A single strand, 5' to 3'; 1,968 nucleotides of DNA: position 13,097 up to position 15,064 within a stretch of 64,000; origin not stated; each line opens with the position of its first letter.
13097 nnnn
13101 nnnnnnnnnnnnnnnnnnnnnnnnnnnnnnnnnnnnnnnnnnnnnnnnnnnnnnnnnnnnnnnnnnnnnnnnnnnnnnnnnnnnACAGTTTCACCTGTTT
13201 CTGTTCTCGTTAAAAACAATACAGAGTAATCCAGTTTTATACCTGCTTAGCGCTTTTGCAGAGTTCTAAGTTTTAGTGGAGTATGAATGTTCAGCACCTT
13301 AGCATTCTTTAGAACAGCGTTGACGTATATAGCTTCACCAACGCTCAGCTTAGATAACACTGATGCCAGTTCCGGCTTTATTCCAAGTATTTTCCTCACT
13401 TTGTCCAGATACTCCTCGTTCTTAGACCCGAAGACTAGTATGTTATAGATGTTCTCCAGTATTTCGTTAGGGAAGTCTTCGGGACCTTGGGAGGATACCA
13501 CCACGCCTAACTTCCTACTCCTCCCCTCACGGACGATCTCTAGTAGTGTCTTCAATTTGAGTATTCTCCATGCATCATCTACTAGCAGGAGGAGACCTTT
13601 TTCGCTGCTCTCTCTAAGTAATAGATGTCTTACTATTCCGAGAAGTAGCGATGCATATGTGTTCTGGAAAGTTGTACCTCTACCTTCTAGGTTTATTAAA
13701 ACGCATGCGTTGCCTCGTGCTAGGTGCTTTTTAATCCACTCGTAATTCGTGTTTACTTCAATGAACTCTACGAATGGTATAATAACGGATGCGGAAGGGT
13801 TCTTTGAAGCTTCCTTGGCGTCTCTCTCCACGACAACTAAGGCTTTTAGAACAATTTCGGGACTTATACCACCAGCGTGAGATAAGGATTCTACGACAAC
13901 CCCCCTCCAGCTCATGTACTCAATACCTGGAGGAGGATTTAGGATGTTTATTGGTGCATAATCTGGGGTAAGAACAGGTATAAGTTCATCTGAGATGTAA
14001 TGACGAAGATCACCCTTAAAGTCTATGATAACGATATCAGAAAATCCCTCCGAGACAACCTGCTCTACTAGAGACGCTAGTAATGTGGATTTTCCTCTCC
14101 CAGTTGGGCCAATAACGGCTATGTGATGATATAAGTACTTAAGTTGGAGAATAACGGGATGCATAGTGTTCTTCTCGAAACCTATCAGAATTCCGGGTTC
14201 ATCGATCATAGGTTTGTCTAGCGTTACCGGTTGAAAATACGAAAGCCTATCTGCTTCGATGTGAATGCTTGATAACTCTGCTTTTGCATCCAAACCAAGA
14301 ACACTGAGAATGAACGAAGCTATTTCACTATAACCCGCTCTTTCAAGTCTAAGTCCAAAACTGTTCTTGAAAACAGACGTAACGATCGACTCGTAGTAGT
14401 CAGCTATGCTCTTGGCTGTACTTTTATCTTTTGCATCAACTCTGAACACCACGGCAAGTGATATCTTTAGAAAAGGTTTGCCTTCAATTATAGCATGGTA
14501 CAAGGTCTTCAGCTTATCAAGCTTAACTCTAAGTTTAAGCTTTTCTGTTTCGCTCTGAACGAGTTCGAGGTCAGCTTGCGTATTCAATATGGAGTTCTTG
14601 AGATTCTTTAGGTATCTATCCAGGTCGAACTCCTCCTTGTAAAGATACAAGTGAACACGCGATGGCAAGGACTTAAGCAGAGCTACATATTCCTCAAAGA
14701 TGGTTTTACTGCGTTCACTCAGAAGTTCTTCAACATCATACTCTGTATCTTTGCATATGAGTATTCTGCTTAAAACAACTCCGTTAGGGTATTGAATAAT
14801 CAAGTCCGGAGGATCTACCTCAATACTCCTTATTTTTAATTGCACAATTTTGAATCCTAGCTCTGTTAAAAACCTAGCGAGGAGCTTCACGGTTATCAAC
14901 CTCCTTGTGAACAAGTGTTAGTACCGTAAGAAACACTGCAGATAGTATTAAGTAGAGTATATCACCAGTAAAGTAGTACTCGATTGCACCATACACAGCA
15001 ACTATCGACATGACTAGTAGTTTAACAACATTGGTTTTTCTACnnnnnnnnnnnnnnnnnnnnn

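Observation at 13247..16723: Ced/Ted-like, conjugation-related DNA-transfer operon embedded next to the ribosomal superoperon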

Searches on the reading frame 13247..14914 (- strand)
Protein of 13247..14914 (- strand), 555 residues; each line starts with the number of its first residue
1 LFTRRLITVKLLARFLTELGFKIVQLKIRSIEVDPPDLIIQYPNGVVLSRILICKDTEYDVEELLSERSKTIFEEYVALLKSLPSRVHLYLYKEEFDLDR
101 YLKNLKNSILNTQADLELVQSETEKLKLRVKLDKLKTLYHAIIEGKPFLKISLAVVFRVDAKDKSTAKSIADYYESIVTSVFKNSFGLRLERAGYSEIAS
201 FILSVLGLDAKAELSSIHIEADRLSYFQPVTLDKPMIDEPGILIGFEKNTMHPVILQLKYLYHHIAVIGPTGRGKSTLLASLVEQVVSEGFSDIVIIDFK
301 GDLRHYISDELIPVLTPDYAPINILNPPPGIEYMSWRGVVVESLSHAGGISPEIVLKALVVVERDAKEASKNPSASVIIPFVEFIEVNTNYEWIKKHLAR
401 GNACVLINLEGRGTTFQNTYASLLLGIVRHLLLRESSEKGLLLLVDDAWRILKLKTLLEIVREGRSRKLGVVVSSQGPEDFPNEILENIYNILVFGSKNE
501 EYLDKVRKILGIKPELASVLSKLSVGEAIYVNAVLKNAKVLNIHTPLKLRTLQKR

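Call 3: search_protein_families(library=pfam, proteins=[window:13247-14914:-], max_evalue=1)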
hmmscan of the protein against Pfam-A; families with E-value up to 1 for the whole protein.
window:13247-14914:- (555 aa): 20 families
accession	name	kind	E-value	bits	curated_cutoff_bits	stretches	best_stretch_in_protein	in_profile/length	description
PF01935.23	DUF87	-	4.2e-11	43.8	23.2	1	248-303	8-64/220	Helicase HerA, central domain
PF12846.13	AAA_10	-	2.9e-08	33.6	27.5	2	263-306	22-64/362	AAA-like domain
PF05872.18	HerA_C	-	1.4e-06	27.7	22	2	249-303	8-61/502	Helicase HerA-like C-terminal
PF10412.15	TrwB_AAD_bind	-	3.9e-06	26.4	20.5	1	263-306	16-59/387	Type IV secretion-system coupling protein DNA-binding domain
PF00005.33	ABC_tran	-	0.00024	22.1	25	1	264-286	13-35/137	ABC transporter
PF13401.12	AAA_22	-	0.00049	20.9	27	1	264-292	7-33/130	AAA domain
PF01580.24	FtsK_SpoIIIE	-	0.00059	19.8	24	1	244-283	22-60/221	FtsK/SpoIIIE family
PF20720.3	nSTAND3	-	0.0039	17.3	27.2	1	262-307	17-61/155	Novel STAND NTPase 3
PF04665.18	Pox_A32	-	0.0057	16.6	22.8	0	261-288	12-39/242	Poxvirus A32 protein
PF00437.27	T2SSE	-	0.006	15.7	24.9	1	244-289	124-169/370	Type II/IV secretion system protein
PF25199.1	nSTAND_NTPase5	-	0.0079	16.5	34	1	265-288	44-67/145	Novel STAND NTPase 5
PF13191.12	AAA_16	-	0.014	16.3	32.6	1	264-289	26-51/167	AAA ATPase domain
PF19993.5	DO-GTPase2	-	0.039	14.1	27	1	265-292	3-30/226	Double-GTPase 2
PF01926.29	MMR_HSR1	-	0.054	14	21.9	1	264-286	1-23/113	50S ribosome-binding GTPase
PF03193.22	RsgA_GTPase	-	0.079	13.2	30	1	263-286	107-130/174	RsgA GTPase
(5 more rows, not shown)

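Call 4: search_protein_families(library=ncbifam, proteins=[window:13247-14914:-], max_evalue=1)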
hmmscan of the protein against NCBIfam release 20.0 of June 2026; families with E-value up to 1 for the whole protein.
window:13247-14914:- (555 aa): 34 families (the best 25 are shown)
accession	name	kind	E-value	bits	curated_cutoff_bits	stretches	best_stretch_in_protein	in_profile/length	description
NF041017.1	DNA_import_CedB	equivalog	2.7e-20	72.5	700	2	49-325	75-340/590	DNA import protein CedB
NF053655.1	CedD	equivalog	1.3e-15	57.1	600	2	418-543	398-525/527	DNA-translocating ATPase CedD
NF040937.1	HerA_Thermprot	equivalog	5.2e-10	38.3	800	2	248-305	126-182/487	DNA double-strand break repair helicase HerA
NF042943.1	HerA_antiphage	equivalog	1.1e-08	34.1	800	1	234-303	127-197/566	anti-phage-associated helicase HerA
NF045975.1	VirB4_plasma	equivalog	2.5e-07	28.8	590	1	97-300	353-552/894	Mbov_0397 family ICE element conjugal transfer ATPase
TIGR03743.1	SXT_TraD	subfamily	1.3e-05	23.9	366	1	242-302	156-214/636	conjugative transfer system coupling protein TraD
NF042944.1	HerA_antiphage_2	equivalog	2.9e-05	23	850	1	259-290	133-164/576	anti-phage-associated helicase HerA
NF040819.1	helicase_HerA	equivalog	2.9e-05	22.8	970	2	262-303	156-197/561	DNA double-strand break repair helicase HerA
TIGR03925.1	T7SS_EccC_b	equivalog_domain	3.5e-05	22.3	346.55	1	237-310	337-412/564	type VII secretion protein EccCb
TIGR00929.1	VirB4_CagE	subfamily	0.0002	19.7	643.1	1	261-307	436-482/792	VirB4 family type IV secretion/conjugal transfer ATPase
TIGR01420.1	pilT_fam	subfamily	0.00043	19.6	319.1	1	265-297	125-157/343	PilT/PilU family type 4a pilus ATPase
NF010447.0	PRK13873.1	equivalog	0.0011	17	1020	1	264-305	443-484/815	conjugal transfer protein TrbE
NF002981.0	PRK03695.1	equivalog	0.0041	16.5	281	1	264-290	28-54/253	vitamin B12 ABC transporter ATP-binding protein BtuD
TIGR03754.1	conj_TOL_TraD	equivalog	0.0056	15.2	647.55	1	222-303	142-220/643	type IV conjugative transfer system coupling protein TraD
NF010068.0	PRK13548.1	equivalog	0.011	14.8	261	1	264-286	33-55/261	heme ABC transporter ATP-binding protein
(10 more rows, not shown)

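Call 12: find_homologous_proteins(query=window:13247-14914:-)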
Query window:13247-14914:- (555 aa): 33 proteins with E <= 0.001 among 8000 candidates.
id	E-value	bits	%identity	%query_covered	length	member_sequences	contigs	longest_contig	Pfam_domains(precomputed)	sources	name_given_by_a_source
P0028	0.0e+0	1145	97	99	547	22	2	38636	PF10412.16,PF01935.24,PF05872.19,PF12846.14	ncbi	ncbi:MAG: DUF87 domain-containing protein [Desulfurococcaceae archaeon]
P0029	6.6e-225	766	61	99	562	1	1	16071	PF10412.16,PF01935.24,PF05872.19,PF12846.14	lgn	-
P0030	3.0e-224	764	59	98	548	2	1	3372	PF10412.16,PF01935.24,PF05872.19,PF12846.14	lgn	-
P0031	1.0e-191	657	54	100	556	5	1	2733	PF10412.16,PF01935.24,PF05872.19,PF12846.14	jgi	-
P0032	2.6e-191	655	54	94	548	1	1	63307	PF01935.24,PF05872.19,PF12846.14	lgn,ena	-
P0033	3.6e-174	599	50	97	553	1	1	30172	PF01935.24,PF05872.19,PF12846.14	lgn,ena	-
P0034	7.2e-164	565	49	95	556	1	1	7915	PF10412.16,PF01935.24,PF05872.19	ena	-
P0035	8.0e-164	565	49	95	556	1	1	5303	PF10412.16,PF01935.24,PF05872.19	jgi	-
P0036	1.7e-163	564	48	97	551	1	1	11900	PF10412.16,PF01935.24,PF05872.19,PF12846.14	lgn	-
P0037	8.2e-163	561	49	95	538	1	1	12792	PF10412.16,PF01935.24,PF05872.19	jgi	-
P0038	2.8e-161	556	48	95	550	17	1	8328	PF01935.24,PF05872.19,PF12846.14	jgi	-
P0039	2.0e-158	547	47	98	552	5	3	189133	PF01935.24,PF05872.19,PF12846.14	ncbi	ncbi:MAG: DUF87 domain-containing protein [Desulfurococcaceae archaeon]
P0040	5.5e-158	545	47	94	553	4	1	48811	PF10412.16,PF01935.24,PF05872.19,PF12846.14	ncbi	ncbi:MAG: DUF87 domain-containing protein [Desulfurococcaceae archaeon]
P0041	3.2e-157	543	46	98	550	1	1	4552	PF10412.16,PF01935.24,PF05872.19,PF12846.14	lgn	-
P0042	3.4e-154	533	47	97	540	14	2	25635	PF01935.24,PF04665.19,PF05872.19,PF12846.14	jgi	jgi:energy-coupling factor transporter ATP-binding protein EcfA2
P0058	5.1e-87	311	34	97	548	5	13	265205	PF01935.24,PF05872.19,PF13401.13,PF12846.14,PF01580.25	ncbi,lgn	ncbi:MAG: helicase HerA-like domain-containing protein [Desulfurococcaceae archaeon]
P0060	1.9e-77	280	34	94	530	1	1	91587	PF01935.24,PF05872.19,PF01580.25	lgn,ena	-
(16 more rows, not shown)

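Call 23: find_encoding_contigs(protein=P0058, flank=10000, max_places=1)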
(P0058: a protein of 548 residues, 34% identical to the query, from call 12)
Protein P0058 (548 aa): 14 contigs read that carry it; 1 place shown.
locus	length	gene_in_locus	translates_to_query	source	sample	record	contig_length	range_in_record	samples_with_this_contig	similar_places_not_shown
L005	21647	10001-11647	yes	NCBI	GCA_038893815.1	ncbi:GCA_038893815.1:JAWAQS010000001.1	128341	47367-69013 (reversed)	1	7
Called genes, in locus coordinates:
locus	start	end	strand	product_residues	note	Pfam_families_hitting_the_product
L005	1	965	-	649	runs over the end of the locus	PF01507:PAPS_reduct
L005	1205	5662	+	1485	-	-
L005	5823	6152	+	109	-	-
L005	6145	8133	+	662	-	-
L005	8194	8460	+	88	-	PF27251:CedA1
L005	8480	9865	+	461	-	PF27251:CedA1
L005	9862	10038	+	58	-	-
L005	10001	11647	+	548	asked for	PF13401:AAA_22 (faint), PF12846:AAA_10 (faint), PF01580:FtsK_SpoIIIE (weak), PF01935:DUF87, PF05872:HerA_C (weak)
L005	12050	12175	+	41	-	-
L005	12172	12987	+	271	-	PF02598:Methyltrn_RNA_3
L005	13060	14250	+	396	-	PF00297:Ribosomal_L3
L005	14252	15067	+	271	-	PF00573:Ribosomal_L4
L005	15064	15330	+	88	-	PF00276:Ribosomal_L23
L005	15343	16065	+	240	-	PF00181:Ribosomal_L2_N (faint), PF03947:Ribosomal_L2_C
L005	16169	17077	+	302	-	PF07728:AAA_5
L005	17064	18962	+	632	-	PF05762:VWA_CoxE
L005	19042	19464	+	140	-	PF00203:Ribosomal_S19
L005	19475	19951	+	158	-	PF00237:Ribosomal_L22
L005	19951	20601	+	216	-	PF07650:KH_2, PF00189:Ribosomal_S3_C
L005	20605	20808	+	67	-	PF00831:Ribosomal_L29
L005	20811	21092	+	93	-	PF01868:RNase_P-MRP_p29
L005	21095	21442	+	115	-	PF00366:Ribosomal_S17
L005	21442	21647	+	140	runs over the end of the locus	PF00238:Ribosomal_L14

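Call 24: find_encoding_contigs(protein=P0060, flank=10000, max_places=1)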
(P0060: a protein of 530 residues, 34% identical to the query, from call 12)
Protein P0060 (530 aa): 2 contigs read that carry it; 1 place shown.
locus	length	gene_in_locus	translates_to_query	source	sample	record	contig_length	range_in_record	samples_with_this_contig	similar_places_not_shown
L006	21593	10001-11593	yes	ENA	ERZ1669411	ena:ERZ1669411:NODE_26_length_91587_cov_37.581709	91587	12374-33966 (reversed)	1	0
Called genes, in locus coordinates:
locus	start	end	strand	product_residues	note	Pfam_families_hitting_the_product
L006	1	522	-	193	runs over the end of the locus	PF01558:POR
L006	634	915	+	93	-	-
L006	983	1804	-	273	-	PF00705:PCNA_N (weak), PF02747:PCNA_C (faint)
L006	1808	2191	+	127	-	-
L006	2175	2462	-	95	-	-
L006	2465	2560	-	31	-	-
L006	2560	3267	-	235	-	-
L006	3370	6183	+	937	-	PF00270:DEAD, PF04851:ResIII, PF00271:Helicase_C, PF19306:WHD_Lhr, PF08494:DEAD_assoc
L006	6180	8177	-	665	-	PF01507:PAPS_reduct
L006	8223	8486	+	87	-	PF27251:CedA1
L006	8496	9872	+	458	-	PF27251:CedA1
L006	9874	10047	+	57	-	-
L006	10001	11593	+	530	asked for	PF01935:DUF87 (faint), PF01580:FtsK_SpoIIIE (faint), PF05872:HerA_C (faint)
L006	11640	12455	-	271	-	PF00156:Pribosyltran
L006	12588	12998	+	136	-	-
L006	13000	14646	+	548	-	PF00176:SNF2-rel_dom (weak), PF00270:DEAD, PF04851:ResIII, PF16203:ERCC3_RAD25_C, PF00271:Helicase_C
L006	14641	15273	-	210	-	-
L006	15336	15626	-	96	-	PF01918:Alba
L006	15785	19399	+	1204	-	PF00270:DEAD, PF04851:ResIII (weak), PF00271:Helicase_C (faint), PF01751:Toprim, PF01131:Topoisom_bac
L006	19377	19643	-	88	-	PF01918:Alba (weak)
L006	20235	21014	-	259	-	PF13353:Fer4_12, PF04055:Radical_SAM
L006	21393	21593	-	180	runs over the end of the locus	PF04034:Ribo_biogen_C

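Call 25: find_related_loci(query=A1, collection=genome_contigs, flank=8000)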
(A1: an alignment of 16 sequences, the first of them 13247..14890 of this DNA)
Query A1 (547 aa) in genome_contigs; peptide patterns used: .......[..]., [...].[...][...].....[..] (x = any residue, [..] = any of these).
595 stretches matched a pattern; 102 encode a relative of the query (tblastn E <= 1e-3); the best 80 are kept; 80 distinct loci.
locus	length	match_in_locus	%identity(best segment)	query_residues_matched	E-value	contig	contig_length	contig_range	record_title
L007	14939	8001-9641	97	1-547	0e+0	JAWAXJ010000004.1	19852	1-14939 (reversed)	MAG: Desulfurococcaceae archaeon isolate ZZQ_201803_bins_11 ZZQ_201803_bins_11_scaffold_4, whole genome shotgun sequence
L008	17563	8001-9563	56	23-546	0e+0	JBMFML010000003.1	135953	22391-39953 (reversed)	MAG: Desulfurococcaceae archaeon isolate KM4337-20 NODE_3_length_135953_cov_6.190876, whole genome shotgun sequence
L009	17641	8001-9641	97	1-547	0e+0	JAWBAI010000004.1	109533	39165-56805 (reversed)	MAG: Desulfurococcaceae archaeon isolate ZZQ_201901_bins_23 ZZQ_201901_bins_23_scaffold_4, whole genome shotgun sequence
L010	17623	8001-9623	48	1-537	2e-168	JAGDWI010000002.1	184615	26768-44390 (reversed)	MAG: Desulfurococcaceae archaeon isolate KUA_Bin13 NODE_20_length_184615_cov_14.427964, whole genome shotgun sequence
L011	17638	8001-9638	47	1-542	6e-166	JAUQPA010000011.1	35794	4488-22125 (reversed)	MAG: Thermoproteota archaeon isolate DRTY-1.bins.32.201901 NODE_585_length_35794_cov_15.705526, whole genome shotgun seq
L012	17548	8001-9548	48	25-541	4e-158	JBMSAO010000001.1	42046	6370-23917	MAG: Desulfurococcaceae archaeon isolate Desulfurococcaceae-CON-C-r01 Desulfurococcaceae-CON-C-r01_k141_186483, whole ge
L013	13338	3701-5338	44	1-543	6e-158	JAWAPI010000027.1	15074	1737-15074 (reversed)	MAG: Desulfurococcaceae archaeon isolate SZTDM-1c_201709_bins_76 SZTDM-1c_201709_bins_76_scaffold_27, whole genome shotg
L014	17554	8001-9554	46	23-541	1e-157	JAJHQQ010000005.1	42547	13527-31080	MAG: Desulfurococcaceae archaeon isolate Bin S25 scaffold_151_c1, whole genome shotgun sequence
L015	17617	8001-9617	44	1-541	9e-146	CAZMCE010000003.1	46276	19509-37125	MAG TPA_asm: uncultured Thermosphaera sp. isolate SRP104967_co1_59 genome assembly, contig: NODE_225_length_46276_cov_23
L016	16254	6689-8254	44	23-544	7e-150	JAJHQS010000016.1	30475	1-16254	MAG: Desulfurococcaceae archaeon isolate Bin S21 scaffold_266_c1, whole genome shotgun sequence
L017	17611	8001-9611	34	23-542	3e-94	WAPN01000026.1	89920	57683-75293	MAG: Desulfurococcales archaeon isolate S144_56_esom k151_421729, whole genome shotgun sequence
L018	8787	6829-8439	34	23-542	8e-94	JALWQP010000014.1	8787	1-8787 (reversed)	MAG: Desulfurococcales archaeon isolate M2_metabat1_scaf2bin.071 M2_NODE_12177_length_8787_cov_2.438684, whole genome sh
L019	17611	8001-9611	33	23-542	1e-92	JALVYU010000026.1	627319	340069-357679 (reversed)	MAG: Desulfurococcales archaeon isolate T10_maxbin2_scaf2bin.134 T10_NODE_1_length_627319_cov_36.207110, whole genome sh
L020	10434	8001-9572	36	23-541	5e-92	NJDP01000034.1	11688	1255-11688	MAG: Desulfurococcales archaeon ex4484_58 ex4484_58_scaffold_3127_length_11688__count_1630, whole genome shotgun sequenc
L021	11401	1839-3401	35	23-538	5e-89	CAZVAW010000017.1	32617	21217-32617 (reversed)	MAG TPA_asm: uncultured Desulfurococcaceae archaeon isolate SRP141559_co1_79 genome assembly, contig: NODE_510_length_32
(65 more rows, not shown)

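Call 29: search_solved_structures(query=A1, max_evalue=0.01)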
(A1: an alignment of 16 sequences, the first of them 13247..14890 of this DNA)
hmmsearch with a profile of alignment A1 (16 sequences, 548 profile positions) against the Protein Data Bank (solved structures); distinct sequences matched with E-value up to 0.01: 21.
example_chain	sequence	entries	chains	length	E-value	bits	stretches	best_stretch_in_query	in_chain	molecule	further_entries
4d2i_A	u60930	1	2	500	3.1e-12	49.1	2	451-535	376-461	HERA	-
8wiv_A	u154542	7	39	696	1.3e-10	43.7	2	396-525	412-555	Helicase HerA central domain-containing protein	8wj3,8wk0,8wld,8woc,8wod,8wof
7es4_A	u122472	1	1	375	2.1e-09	39.7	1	375-468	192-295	DNA phosphorothioation-dependent restriction protein DptH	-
11kk_A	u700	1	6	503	3e-09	39.2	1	437-521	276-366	HerA like helicase YjgR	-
9x1l_A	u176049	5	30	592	4.2e-09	38.7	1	445-536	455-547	DNA helicase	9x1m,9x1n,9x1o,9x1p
8xau_A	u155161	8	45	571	6.5e-09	38.1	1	447-536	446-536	ATP-binding protein | HerA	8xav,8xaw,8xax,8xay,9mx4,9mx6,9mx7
8yho_A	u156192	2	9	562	1e-08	37.5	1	231-331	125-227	DUF87 domain-containing protein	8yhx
9c1m_M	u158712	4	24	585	1.2e-07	34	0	446-538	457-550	ATP-binding protein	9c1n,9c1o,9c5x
4nh0_A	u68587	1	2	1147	9.5e-07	30.9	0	235-295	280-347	Cell divisionFtsK/SpoIIIE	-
8wet_A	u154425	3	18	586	5.2e-06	28.5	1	396-486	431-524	TdpA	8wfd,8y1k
8j4u_M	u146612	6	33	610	8.3e-05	24.5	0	230-296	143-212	Nucleoside triphosphate hydrolase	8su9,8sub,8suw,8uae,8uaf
6c2u_A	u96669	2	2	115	0.00021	23.2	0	258-301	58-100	phosphate-loop protein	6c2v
8ziq_M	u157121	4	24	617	0.00045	22.1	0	254-280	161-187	HerA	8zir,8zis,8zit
5zfq_A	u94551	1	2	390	0.00073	21.4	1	258-291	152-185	Twitching motility pilus retraction protein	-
6ojx_A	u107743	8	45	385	0.00084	21.2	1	258-290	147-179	Twitching motility pilus retraction ATPase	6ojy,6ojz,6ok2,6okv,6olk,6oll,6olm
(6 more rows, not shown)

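Call 46: search_protein_representatives(alignment_id=A1)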
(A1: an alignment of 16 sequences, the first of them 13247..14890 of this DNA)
Query: 16 sequences, 548 profile positions. Proteins with E-value up to 0.001 (for the whole library): 5853; up to 1e-10: 673; up to 1e-30: 54. The best 150 are listed.
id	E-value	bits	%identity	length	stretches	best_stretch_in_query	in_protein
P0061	2.2e-204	696.5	-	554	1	4-543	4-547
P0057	1.4e-197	674.1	-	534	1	3-540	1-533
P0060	1.5e-188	644.3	-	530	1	3-546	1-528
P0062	5.6e-183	625.9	-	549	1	6-543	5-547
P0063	5.4e-173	592.9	-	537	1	6-542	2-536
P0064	2.7e-155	534.5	-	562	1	3-544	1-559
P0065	7.0e-150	516.6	-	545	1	21-545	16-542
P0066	2.5e-146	504.9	-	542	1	14-540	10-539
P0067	6.0e-140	483.8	-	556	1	17-545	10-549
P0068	2.1e-139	482.0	-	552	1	25-543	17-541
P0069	1.1e-130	453.3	-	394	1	1-383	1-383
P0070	2.2e-97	343.4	-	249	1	299-544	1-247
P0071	7.7e-71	255.8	-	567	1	30-535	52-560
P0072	1.3e-66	241.8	-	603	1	37-540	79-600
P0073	4.5e-65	236.7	-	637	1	16-536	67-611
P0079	5.7e-50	186.9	-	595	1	45-536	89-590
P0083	3.1e-43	164.6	-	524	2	391-520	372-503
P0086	3.4e-42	161.2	-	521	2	216-521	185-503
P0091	1.3e-39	152.7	-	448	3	425-543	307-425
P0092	4.3e-38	147.6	-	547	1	226-537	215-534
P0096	1.0e-36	143.1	-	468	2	428-540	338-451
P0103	3.9e-34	134.6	-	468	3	426-532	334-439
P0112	1.4e-31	126.2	-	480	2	384-536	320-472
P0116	4.6e-30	121.1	-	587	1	44-533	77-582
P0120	6.2e-29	117.4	-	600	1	44-519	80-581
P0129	2.6e-27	112.1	-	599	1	37-533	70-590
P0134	4.1e-26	108.1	-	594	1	42-521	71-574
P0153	1.3e-22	96.6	-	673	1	242-535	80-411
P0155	2.4e-22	95.7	-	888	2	30-303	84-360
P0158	7.1e-22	94.1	-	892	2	30-323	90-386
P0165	1.7e-21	92.9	-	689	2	426-536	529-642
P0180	3.3e-20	88.6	-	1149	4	352-492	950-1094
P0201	8.7e-19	83.9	-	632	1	19-543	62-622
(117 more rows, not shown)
